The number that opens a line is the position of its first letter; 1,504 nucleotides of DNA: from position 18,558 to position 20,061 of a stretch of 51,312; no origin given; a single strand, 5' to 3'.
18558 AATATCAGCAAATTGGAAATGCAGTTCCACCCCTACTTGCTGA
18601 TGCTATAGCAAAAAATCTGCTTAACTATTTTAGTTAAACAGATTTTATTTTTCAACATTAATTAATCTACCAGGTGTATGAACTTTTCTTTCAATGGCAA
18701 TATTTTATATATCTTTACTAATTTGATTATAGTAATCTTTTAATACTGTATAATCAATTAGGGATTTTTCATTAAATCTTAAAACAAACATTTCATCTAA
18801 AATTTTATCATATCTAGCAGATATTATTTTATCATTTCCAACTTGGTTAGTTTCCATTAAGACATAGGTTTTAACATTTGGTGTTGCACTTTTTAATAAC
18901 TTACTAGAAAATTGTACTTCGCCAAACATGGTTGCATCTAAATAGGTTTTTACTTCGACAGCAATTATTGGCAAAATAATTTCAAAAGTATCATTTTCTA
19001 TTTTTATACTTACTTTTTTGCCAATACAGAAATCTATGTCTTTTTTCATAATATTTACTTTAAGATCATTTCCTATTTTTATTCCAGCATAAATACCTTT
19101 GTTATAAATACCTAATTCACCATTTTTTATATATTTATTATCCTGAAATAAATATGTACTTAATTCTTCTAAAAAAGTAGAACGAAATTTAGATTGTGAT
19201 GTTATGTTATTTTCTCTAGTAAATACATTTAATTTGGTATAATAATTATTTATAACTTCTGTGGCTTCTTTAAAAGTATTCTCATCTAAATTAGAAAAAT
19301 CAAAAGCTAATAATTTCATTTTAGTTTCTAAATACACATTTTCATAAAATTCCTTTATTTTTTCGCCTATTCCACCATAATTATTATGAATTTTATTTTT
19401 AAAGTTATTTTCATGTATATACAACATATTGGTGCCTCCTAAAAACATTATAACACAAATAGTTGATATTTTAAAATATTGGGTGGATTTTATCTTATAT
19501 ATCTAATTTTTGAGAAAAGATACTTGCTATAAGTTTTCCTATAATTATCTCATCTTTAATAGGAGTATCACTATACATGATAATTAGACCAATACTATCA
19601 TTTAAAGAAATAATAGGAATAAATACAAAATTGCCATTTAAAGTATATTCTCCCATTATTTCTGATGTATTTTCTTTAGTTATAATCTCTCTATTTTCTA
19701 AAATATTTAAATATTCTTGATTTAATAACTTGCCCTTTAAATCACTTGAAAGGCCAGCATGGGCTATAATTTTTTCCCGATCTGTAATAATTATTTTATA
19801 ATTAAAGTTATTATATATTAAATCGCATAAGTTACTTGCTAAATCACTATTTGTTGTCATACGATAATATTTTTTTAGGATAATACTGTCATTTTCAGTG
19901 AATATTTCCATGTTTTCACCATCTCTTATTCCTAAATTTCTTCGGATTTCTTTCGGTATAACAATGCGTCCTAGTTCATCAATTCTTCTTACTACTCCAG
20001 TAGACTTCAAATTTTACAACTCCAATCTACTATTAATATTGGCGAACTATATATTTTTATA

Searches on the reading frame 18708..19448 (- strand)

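Call 43: search_protein_families(library=pfam, max_evalue=0.01, proteins=[window:18708-19448:-])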
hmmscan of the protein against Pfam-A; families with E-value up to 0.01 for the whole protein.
window:18708-19448:- (247 aa): 1 family
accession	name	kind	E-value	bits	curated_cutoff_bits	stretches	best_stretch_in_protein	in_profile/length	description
PF09549.16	RE_Bpu10I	-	1.8e-09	37.9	25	1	125-216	48-147/218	Bpu10I restriction endonuclease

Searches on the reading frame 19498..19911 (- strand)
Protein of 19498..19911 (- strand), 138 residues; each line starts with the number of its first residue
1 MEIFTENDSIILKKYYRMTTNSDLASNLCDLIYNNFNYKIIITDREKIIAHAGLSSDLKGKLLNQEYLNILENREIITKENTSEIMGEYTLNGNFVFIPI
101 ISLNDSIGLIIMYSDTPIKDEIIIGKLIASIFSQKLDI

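Call 43: search_protein_families(library=pfam, max_evalue=0.01, proteins=[window:19498-19911:-])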
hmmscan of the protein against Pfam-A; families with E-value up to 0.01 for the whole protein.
window:19498-19911:- (138 aa): 1 family
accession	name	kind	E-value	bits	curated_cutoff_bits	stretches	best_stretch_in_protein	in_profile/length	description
PF15714.11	SpoVT_C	-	4.8e-13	49.7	27.5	1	23-117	4-104/128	Stage V sporulation protein T C-terminal, transcription factor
